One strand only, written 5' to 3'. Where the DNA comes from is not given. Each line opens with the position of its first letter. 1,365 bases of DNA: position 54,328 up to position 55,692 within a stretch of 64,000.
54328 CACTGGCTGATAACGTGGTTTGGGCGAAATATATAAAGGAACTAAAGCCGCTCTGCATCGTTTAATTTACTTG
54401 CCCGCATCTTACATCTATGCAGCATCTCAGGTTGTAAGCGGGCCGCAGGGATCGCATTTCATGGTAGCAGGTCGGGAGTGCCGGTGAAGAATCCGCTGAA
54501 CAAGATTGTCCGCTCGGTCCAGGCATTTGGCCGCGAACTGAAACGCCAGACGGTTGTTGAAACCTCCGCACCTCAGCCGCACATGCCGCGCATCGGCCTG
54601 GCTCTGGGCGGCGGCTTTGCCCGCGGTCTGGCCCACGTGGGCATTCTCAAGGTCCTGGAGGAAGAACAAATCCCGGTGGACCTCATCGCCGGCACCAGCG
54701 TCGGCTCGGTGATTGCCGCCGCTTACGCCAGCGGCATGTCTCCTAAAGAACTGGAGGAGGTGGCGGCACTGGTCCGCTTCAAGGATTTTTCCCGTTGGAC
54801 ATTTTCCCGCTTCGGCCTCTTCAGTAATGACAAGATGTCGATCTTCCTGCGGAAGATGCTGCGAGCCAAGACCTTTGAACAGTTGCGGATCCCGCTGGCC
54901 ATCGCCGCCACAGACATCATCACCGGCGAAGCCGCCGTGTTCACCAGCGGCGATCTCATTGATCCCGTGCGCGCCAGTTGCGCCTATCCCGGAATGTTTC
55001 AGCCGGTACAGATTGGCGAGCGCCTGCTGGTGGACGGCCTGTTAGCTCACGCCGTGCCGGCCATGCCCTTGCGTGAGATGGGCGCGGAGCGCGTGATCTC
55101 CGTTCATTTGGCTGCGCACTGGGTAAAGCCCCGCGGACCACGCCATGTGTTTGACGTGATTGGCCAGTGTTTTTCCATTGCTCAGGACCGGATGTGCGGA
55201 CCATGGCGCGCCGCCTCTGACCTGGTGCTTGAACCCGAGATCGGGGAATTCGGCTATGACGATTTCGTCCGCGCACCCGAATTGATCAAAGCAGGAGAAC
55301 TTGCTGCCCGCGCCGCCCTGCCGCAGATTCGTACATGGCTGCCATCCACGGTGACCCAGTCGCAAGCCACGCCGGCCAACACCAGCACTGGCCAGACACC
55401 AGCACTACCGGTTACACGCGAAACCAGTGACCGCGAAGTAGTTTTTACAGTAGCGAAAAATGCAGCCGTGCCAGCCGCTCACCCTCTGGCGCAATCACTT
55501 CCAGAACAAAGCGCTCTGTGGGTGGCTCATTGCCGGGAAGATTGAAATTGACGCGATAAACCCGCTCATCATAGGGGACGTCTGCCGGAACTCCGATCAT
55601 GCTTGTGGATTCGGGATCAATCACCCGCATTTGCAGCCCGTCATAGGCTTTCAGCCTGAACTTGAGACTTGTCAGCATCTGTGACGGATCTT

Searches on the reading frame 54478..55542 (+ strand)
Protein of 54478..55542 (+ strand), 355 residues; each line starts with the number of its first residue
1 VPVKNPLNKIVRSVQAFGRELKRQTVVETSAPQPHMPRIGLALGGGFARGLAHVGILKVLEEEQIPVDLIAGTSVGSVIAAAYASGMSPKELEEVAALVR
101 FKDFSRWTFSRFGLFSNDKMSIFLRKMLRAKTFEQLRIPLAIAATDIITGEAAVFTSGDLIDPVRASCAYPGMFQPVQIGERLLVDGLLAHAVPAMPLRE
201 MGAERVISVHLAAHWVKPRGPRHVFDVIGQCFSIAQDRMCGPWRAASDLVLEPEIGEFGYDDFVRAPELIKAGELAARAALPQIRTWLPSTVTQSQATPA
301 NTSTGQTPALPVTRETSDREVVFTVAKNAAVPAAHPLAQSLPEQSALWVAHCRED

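Call 87: search_protein_families(library=pfam, proteins=[window:54478-55542:+], max_evalue=0.00001)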
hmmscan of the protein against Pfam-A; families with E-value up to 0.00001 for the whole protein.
window:54478-55542:+ (355 aa): 1 family
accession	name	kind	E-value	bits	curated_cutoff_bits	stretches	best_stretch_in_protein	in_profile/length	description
PF01734.28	Patatin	-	5.8e-35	121.7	27.7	1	41-198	1-190/191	Patatin-like phospholipase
